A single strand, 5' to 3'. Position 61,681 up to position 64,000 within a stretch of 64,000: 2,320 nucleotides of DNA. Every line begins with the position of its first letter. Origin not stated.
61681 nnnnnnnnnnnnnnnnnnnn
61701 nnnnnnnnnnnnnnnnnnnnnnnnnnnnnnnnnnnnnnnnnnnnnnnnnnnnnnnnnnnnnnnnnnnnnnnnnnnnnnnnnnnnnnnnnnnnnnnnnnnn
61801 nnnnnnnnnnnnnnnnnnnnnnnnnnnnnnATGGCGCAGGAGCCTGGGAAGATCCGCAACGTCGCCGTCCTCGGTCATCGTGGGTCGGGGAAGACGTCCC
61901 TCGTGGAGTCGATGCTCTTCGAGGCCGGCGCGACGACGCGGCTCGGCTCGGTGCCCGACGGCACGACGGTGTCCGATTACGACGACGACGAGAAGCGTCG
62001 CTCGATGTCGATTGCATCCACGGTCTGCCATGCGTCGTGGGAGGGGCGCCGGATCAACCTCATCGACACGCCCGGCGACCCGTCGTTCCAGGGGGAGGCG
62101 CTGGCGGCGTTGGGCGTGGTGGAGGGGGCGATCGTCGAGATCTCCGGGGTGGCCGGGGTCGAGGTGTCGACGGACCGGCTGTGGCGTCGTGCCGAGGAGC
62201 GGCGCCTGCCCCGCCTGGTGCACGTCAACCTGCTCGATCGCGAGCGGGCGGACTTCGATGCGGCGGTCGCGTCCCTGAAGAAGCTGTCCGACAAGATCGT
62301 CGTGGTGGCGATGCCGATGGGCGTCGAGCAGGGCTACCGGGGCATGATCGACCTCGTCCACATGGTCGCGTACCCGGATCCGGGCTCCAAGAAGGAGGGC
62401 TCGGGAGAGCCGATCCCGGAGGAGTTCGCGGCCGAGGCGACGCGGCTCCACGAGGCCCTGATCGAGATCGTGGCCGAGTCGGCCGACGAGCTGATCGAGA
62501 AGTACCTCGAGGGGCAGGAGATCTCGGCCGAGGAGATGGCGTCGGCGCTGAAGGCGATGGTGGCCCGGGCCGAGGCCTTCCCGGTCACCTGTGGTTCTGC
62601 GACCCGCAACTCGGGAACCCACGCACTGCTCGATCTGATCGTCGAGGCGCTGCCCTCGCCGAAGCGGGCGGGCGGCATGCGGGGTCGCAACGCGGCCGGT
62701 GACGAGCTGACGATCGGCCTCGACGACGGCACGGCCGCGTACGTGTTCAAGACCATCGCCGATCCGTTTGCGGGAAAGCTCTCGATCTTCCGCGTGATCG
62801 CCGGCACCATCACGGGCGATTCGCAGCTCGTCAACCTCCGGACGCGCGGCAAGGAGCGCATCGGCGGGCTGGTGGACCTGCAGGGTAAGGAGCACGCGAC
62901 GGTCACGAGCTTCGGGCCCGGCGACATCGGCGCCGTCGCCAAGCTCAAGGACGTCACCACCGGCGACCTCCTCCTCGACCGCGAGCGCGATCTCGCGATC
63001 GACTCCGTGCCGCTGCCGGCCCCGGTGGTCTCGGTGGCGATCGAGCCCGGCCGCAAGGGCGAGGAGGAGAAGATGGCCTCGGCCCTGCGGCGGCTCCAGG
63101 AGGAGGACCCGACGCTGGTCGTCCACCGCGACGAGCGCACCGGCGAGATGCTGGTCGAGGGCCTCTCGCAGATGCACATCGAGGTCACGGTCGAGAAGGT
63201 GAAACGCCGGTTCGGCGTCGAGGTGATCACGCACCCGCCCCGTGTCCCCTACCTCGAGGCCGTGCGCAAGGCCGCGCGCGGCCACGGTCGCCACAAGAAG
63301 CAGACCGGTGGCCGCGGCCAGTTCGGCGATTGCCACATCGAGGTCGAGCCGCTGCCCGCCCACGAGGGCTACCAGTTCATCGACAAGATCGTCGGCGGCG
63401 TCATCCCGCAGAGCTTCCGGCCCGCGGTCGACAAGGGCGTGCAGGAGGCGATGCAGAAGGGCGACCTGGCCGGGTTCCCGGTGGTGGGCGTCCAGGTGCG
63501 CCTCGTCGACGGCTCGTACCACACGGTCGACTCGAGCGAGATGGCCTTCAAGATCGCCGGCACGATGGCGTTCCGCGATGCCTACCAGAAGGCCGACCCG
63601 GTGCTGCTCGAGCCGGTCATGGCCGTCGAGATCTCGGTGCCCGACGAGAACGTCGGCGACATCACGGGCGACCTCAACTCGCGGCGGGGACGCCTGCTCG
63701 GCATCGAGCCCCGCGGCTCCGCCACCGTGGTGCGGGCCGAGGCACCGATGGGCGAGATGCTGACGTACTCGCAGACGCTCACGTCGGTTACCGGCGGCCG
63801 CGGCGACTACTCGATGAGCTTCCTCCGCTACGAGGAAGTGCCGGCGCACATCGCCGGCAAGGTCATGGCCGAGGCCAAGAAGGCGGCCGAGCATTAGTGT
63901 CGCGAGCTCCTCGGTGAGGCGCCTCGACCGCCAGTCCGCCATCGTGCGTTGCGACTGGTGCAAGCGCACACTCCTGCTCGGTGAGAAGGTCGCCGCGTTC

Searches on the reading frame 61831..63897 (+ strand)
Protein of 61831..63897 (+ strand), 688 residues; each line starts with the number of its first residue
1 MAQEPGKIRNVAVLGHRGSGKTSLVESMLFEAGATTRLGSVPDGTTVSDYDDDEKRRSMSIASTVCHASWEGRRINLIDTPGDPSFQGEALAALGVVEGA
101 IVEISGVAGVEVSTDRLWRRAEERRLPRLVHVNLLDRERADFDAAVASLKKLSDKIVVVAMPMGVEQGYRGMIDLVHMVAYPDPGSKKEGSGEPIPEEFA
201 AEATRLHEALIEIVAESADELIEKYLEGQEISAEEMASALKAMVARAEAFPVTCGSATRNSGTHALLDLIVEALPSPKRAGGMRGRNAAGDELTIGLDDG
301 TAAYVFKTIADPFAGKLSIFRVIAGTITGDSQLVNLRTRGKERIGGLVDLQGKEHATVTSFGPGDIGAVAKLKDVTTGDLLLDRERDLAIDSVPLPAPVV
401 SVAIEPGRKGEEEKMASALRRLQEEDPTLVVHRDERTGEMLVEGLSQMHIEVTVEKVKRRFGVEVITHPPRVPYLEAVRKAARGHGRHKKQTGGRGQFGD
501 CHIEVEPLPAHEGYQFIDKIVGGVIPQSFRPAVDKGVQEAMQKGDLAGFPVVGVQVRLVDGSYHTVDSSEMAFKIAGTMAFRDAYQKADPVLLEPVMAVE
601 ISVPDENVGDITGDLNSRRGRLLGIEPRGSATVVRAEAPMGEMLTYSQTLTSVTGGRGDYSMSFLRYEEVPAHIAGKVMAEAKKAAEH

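Call 9: search_protein_families(library=pfam, proteins=[window:61831-63897:+])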
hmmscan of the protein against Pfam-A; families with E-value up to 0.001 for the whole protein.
window:61831-63897:+ (688 aa): 7 families
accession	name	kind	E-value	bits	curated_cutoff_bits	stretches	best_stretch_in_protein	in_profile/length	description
PF03764.24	EFG_IV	-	1.3e-43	148.1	24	1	470-588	1-120/121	Elongation factor G, domain IV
PF00009.33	GTP_EFTU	-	4.6e-36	124.6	26.5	1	7-276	2-188/188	Elongation factor Tu GTP binding domain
PF14492.12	EFG_III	-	4.3e-27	94.4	27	1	395-468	1-74/75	Elongation Factor G, domain III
PF00679.30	EFG_C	-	6.7e-26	90.6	27.9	1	591-675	1-86/89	Elongation factor G C-terminus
PF22042.2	EF-G_D2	-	3.6e-12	46.7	27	1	302-381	3-81/84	Elongation factor G domain 2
PF03144.31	GTP_EFTU_D2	-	5e-05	24.1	30.3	1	315-381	1-72/73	Elongation factor Tu domain 2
PF13191.12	AAA_16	-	0.00045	21.2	32.6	0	7-32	23-48/167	AAA ATPase domain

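Call 22: find_encoding_contigs(protein=window:61831-63897:+, flank=10000, max_places=6)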
Protein window:61831-63897:+ (688 aa): no gene with exactly this product is on record in the collection.

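Call 23: find_homologous_proteins(query=window:61831-63897:+, max_evalue=1e-50)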
Query window:61831-63897:+ (688 aa): 8000 proteins with E <= 1e-50 among 8000 candidates; the best 120 are listed.
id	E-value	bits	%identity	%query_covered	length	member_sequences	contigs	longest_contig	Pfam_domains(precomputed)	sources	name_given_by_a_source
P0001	0.0e+0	1508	100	100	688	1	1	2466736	PF00679.31,PF14492.13,PF00009.34,PF03764.25,PF22042.3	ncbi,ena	-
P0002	0.0e+0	1333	87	100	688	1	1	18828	PF00679.31,PF14492.13,PF00009.34,PF03764.25,PF03144.32,PF22042.3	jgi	jgi:elongation factor G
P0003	0.0e+0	1243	80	100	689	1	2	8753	PF00679.31,PF14492.13,PF00009.34,PF03764.25,PF03144.32,PF22042.3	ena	-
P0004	0.0e+0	1238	79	100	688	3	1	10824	PF00679.31,PF14492.13,PF00009.34,PF03764.25,PF22042.3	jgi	jgi:elongation factor G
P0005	0.0e+0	1208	87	91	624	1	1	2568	PF00679.31,PF14492.13,PF00009.34,PF03764.25,PF03144.32,PF22042.3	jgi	jgi:elongation factor G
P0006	0.0e+0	1205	79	100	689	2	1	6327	PF00679.31,PF14492.13,PF00009.34,PF03764.25,PF22042.3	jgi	jgi:elongation factor G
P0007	0.0e+0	1205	79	100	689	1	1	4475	PF00679.31,PF14492.13,PF00009.34,PF03764.25,PF03144.32,PF22042.3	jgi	jgi:elongation factor G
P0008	0.0e+0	1198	76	100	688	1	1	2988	PF00679.31,PF14492.13,PF00009.34,PF03764.25,PF03144.32,PF22042.3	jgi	-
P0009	0.0e+0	1198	79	98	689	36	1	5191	PF00679.31,PF14492.13,PF00009.34,PF03764.25,PF03144.32,PF22042.3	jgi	jgi:elongation factor G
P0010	0.0e+0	1194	76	100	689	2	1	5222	PF00679.31,PF14492.13,PF00009.34,PF03764.25,PF03144.32,PF22042.3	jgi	jgi:elongation factor G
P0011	0.0e+0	1191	76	100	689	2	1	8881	PF00679.31,PF14492.13,PF00009.34,PF03764.25,PF03144.32,PF22042.3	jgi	jgi:elongation factor G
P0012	0.0e+0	1159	75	98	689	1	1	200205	PF00679.31,PF14492.13,PF00009.34,PF03764.25,PF22042.3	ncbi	-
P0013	0.0e+0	1154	73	100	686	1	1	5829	PF00679.31,PF14492.13,PF00009.34,PF03764.25,PF22042.3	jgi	-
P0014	0.0e+0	1147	73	100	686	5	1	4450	PF00679.31,PF14492.13,PF00009.34,PF03764.25,PF22042.3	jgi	jgi:elongation factor G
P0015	0.0e+0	1145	73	100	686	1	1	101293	PF00679.31,PF14492.13,PF00009.34,PF03764.25,PF22042.3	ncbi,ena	-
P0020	0.0e+0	1053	68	99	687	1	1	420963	PF00679.31,PF14492.13,PF00009.34,PF03764.25,PF03144.32,PF22042.3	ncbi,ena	-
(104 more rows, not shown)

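Call 24: find_encoding_contigs(protein=P0001, flank=10000, max_places=3)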
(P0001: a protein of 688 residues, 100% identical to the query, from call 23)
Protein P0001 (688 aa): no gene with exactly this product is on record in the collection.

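Call 25: find_encoding_contigs(protein=P0002, flank=10000, max_places=3)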
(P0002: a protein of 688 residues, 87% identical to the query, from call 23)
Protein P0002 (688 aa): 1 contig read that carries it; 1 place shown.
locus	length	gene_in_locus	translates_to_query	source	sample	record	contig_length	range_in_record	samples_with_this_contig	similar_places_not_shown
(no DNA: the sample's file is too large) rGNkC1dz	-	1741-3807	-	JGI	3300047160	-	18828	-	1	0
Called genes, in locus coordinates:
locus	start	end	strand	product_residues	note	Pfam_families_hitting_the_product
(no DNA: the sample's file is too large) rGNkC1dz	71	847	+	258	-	PF04542:Sigma70_r2, PF04539:Sigma70_r3, PF04545:Sigma70_r4, PF08281:Sigma70_r4_2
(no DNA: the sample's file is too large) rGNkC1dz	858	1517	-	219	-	PF00072:Response_reg, PF00196:GerE, PF04545:Sigma70_r4 (faint)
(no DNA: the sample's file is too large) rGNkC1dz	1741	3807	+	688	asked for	PF00009:GTP_EFTU, PF22042:EF-G_D2, PF03144:GTP_EFTU_D2 (faint), PF14492:EFG_III, PF03764:EFG_IV, PF00679:EFG_C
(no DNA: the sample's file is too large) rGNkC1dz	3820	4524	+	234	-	-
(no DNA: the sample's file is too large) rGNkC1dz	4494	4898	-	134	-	-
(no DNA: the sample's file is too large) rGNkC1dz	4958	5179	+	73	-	-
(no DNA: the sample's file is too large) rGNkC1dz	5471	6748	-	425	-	PF01979:Amidohydro_1, PF07969:Amidohydro_3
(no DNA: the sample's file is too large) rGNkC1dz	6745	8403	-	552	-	PF17391:Urocanase_N, PF01175:Urocanase, PF17392:Urocanase_C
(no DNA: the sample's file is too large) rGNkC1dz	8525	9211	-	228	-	PF06314:ADC (weak), PF09844:DUF2071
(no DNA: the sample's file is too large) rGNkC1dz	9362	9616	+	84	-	-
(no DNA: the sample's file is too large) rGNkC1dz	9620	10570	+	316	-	PF01794:Ferric_reduct (weak)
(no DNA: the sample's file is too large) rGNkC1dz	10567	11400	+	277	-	PF00557:Peptidase_M24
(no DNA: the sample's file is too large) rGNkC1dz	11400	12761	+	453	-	PF00278:Orn_DAP_Arg_deC, PF01168:Ala_racemase_N (weak), PF02784:Orn_Arg_deC_N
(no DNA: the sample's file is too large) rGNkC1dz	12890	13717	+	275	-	-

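Call 26: find_encoding_contigs(protein=P0012, flank=10000, max_places=3)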
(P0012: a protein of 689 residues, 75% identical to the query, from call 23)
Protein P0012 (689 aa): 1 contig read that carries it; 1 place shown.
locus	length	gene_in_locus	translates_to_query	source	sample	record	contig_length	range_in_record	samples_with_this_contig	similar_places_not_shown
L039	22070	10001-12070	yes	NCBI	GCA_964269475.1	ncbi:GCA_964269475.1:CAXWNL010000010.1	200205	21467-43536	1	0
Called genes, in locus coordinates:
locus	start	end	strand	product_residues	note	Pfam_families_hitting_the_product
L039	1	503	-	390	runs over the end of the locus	PF13784:Fic_N, PF02661:Fic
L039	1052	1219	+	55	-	PF04964:Flp_Fap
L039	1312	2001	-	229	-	-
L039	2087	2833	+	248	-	PF00440:TetR_N, PF21597:TetR_C_43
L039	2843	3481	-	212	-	PF10099:RskA_C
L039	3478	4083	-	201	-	PF04542:Sigma70_r2, PF07638:Sigma70_ECF (weak), PF08281:Sigma70_r4_2, PF04545:Sigma70_r4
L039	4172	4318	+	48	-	-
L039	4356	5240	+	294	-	PF02899:Phage_int_SAM_1, PF13495:Phage_int_SAM_4 (weak), PF00589:Phage_integrase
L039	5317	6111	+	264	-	PF04542:Sigma70_r2, PF04539:Sigma70_r3, PF08281:Sigma70_r4_2, PF04545:Sigma70_r4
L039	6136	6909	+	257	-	PF04542:Sigma70_r2, PF04539:Sigma70_r3, PF08281:Sigma70_r4_2, PF04545:Sigma70_r4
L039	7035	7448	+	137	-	PF07883:Cupin_2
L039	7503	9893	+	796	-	-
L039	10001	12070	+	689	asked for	PF00009:GTP_EFTU, PF22042:EF-G_D2, PF14492:EFG_III, PF03764:EFG_IV, PF00679:EFG_C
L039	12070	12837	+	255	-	PF00106:adh_short, PF01370:Epimerase (weak), PF13561:adh_short_C2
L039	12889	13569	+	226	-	-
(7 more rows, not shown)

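Call 27: find_encoding_contigs(protein=P0015, flank=10000, max_places=2)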
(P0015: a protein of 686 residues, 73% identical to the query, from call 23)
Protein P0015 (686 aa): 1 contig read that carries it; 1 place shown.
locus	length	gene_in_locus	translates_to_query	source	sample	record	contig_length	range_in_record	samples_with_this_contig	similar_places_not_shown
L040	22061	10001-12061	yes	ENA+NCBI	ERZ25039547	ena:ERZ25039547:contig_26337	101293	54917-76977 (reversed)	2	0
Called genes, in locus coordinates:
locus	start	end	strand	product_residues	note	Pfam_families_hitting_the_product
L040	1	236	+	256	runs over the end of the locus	PF00392:GntR, PF07729:FCD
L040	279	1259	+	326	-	-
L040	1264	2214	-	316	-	PF02423:OCD_Mu_crystall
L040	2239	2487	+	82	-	-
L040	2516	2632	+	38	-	-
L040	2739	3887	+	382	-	PF02776:TPP_enzyme_N, PF00205:TPP_enzyme_M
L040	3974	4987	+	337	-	PF02775:TPP_enzyme_C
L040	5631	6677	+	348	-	-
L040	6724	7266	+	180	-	PF00578:AhpC-TSA, PF08534:Redoxin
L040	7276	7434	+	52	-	-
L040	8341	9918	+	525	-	PF04542:Sigma70_r2, PF04539:Sigma70_r3 (weak), PF08281:Sigma70_r4_2, PF04545:Sigma70_r4, PF04542:Sigma70_r2, PF04539:Sigma70_r3, PF04545:Sigma70_r4, PF08281:Sigma70_r4_2, +1 more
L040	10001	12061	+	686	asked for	PF00009:GTP_EFTU, PF22042:EF-G_D2, PF14492:EFG_III, PF03764:EFG_IV, PF00679:EFG_C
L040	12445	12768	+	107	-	-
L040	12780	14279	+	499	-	PF00171:Aldedh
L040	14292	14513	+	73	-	-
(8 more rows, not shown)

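Call 28: find_encoding_contigs(protein=P0004, flank=10000, max_places=2)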
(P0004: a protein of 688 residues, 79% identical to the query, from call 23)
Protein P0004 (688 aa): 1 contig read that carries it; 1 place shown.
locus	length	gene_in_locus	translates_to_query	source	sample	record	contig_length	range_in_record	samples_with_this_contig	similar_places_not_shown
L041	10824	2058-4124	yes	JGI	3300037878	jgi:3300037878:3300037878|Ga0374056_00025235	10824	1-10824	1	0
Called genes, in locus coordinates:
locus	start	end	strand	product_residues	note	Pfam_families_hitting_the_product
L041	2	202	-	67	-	?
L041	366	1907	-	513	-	PF13400:Tad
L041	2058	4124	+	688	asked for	PF00009:GTP_EFTU, PF22042:EF-G_D2, PF14492:EFG_III, PF03764:EFG_IV, PF00679:EFG_C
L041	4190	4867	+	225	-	-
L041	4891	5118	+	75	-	-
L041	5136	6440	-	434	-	PF01979:Amidohydro_1, PF07969:Amidohydro_3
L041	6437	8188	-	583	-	PF17391:Urocanase_N, PF01175:Urocanase, PF17392:Urocanase_C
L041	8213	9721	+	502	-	PF13520:AA_permease_2, PF00324:AA_permease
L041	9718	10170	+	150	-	PF00582:Usp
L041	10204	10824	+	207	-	?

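Call 29: find_encoding_contigs(protein=P0020, flank=10000, max_places=2)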
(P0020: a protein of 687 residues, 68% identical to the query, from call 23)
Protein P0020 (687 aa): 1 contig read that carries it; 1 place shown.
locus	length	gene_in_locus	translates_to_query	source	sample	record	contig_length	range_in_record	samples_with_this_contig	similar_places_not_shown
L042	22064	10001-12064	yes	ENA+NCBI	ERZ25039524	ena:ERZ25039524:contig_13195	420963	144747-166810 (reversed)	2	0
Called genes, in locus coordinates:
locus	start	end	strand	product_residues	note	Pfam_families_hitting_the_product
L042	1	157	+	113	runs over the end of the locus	PF01245:Ribosomal_L19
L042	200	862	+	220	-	PF10502:Peptidase_S26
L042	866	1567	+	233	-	PF10502:Peptidase_S26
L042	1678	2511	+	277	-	PF10502:Peptidase_S26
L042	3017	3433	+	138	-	PF01351:RNase_HII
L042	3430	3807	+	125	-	PF02021:UPF0102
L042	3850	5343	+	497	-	PF13541:ChlI, PF01078:Mg_chelatase, PF07728:AAA_5 (faint), PF00493:MCM (weak), PF13335:Mg_chelatase_C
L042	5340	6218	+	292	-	PF02481:DNA_processg_A, PF17782:WHD_DprA (weak)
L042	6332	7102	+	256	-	PF00081:Sod_Fe_N, PF02777:Sod_Fe_C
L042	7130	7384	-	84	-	-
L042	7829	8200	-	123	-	-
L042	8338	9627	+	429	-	PF04542:Sigma70_r2, PF04539:Sigma70_r3 (weak), PF04545:Sigma70_r4, PF08281:Sigma70_r4_2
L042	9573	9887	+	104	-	-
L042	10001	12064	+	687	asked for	PF00009:GTP_EFTU, PF22042:EF-G_D2, PF03144:GTP_EFTU_D2 (weak), PF14492:EFG_III, PF03764:EFG_IV, PF00679:EFG_C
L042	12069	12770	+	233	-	-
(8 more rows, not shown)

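Call 53: list_cluster_members(proteins=[P0001, P0012, P0015, P0020])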
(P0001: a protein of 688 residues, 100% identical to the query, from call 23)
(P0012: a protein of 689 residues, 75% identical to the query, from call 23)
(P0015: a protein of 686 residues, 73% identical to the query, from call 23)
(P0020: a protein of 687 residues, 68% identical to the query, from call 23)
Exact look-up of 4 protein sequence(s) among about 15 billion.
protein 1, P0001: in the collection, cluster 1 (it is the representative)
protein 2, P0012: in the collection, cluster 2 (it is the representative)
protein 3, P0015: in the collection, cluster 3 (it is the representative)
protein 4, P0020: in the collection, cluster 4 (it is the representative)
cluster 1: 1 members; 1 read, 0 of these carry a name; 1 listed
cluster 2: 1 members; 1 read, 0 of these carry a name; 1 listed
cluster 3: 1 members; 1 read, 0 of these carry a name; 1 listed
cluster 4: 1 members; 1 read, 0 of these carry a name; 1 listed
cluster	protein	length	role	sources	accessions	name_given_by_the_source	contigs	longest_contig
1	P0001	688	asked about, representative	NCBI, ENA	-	-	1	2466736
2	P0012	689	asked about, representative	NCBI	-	-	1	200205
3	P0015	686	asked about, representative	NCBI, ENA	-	-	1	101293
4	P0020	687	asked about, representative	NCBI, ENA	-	-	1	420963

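Call 55: find_encoding_contigs(protein=P0005, flank=3000, max_places=2)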
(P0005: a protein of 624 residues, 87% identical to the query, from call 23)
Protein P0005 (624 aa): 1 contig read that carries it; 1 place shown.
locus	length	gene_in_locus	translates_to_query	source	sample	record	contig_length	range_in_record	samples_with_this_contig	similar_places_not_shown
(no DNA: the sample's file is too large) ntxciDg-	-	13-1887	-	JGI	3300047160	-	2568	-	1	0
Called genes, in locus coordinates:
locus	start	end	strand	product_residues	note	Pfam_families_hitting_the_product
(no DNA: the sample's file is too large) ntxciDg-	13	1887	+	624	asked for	PF00009:GTP_EFTU, PF03144:GTP_EFTU_D2 (faint), PF22042:EF-G_D2, PF14492:EFG_III, PF03764:EFG_IV, PF00679:EFG_C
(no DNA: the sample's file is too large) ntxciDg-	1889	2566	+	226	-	?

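Call 56: find_encoding_contigs(protein=P0003, flank=6000, max_places=2)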
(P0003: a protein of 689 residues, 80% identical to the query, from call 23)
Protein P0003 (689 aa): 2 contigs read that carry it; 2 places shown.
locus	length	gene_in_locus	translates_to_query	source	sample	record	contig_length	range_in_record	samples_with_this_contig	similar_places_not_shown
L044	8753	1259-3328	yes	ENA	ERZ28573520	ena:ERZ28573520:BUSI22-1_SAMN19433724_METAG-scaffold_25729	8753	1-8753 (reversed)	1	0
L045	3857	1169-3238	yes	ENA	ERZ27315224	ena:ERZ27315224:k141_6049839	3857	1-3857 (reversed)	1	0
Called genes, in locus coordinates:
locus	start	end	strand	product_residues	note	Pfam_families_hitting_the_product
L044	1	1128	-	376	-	?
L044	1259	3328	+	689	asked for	PF00009:GTP_EFTU, PF22042:EF-G_D2, PF03144:GTP_EFTU_D2 (faint), PF14492:EFG_III, PF03764:EFG_IV, PF00679:EFG_C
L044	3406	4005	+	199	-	-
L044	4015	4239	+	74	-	-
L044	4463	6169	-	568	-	-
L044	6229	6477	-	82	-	-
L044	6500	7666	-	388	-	-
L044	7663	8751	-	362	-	?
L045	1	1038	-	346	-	?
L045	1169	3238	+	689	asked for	PF00009:GTP_EFTU, PF22042:EF-G_D2, PF03144:GTP_EFTU_D2 (faint), PF14492:EFG_III, PF03764:EFG_IV, PF00679:EFG_C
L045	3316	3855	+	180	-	?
